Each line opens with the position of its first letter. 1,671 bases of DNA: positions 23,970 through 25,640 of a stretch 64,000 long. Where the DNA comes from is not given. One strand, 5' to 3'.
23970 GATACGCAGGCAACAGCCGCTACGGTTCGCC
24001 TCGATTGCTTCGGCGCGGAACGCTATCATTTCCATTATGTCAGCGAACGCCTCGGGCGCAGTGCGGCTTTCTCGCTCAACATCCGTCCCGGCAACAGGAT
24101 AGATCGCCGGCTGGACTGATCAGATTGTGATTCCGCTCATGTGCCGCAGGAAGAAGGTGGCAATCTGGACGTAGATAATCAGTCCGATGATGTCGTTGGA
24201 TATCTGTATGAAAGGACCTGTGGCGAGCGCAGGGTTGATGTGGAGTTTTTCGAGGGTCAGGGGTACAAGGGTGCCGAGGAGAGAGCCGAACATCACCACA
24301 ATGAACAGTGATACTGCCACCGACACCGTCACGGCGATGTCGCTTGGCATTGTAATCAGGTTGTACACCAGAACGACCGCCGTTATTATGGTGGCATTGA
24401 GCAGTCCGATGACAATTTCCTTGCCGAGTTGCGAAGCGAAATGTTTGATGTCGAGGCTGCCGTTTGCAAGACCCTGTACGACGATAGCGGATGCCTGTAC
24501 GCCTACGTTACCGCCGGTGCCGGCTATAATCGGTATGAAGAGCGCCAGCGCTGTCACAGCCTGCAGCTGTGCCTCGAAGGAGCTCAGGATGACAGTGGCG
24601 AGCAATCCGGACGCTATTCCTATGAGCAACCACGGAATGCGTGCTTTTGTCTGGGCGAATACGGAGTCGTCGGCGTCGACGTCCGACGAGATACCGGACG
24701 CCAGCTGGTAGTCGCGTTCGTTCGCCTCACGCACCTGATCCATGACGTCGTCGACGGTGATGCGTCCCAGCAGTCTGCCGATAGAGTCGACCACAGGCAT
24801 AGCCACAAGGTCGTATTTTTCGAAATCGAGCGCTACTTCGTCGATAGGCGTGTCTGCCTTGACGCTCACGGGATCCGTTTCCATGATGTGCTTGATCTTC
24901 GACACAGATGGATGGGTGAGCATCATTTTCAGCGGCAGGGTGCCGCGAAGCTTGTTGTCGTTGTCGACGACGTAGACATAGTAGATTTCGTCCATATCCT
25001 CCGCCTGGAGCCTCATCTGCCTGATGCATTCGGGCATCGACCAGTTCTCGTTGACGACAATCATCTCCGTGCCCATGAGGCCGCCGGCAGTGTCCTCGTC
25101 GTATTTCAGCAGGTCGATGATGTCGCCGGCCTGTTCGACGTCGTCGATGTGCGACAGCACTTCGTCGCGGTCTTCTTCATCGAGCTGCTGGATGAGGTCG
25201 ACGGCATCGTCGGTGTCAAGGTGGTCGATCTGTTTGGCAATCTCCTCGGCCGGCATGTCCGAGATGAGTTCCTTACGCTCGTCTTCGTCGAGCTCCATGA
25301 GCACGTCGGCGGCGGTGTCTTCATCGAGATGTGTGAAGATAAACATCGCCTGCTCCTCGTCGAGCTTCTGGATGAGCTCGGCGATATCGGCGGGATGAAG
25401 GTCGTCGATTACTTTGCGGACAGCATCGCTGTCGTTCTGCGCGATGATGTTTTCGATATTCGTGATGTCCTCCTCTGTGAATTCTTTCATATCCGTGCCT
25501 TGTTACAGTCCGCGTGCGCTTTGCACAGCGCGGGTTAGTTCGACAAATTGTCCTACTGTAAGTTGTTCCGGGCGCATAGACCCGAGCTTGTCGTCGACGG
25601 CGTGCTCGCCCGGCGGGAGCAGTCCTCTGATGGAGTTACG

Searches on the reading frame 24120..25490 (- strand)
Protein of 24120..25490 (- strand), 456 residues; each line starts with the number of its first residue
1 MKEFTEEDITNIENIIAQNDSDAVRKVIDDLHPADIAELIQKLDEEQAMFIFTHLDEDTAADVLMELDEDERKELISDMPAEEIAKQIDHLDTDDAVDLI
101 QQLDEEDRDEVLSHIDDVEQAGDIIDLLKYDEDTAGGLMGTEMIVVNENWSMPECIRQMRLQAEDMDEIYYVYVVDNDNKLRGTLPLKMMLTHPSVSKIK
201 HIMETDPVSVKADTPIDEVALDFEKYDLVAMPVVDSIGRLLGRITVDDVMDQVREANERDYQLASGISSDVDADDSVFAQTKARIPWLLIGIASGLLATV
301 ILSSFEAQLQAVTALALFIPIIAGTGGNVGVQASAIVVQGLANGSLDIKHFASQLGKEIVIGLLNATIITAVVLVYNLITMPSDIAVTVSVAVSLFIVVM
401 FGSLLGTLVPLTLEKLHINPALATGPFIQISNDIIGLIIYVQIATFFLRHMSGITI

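Call 71: search_protein_families(library=pfam, proteins=[window:24120-25490:-], max_evalue=0.00001)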
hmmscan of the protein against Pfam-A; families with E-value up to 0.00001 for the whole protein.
window:24120-25490:- (456 aa): 4 families
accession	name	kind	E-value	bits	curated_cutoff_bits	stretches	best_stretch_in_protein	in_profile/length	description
PF01769.21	MgtE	-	4.9e-28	98.3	27.6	1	319-442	1-124/125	Divalent cation transporter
PF03448.22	MgtE_N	-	1.8e-26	93.1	25.9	1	31-133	1-102/102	MgtE intracellular N domain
PF00571.33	CBS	-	3.2e-16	59.8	24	1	199-253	1-55/57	CBS domain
PF14841.11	FliG_M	-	3.3e-07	30.9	25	0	36-79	4-47/76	FliG middle domain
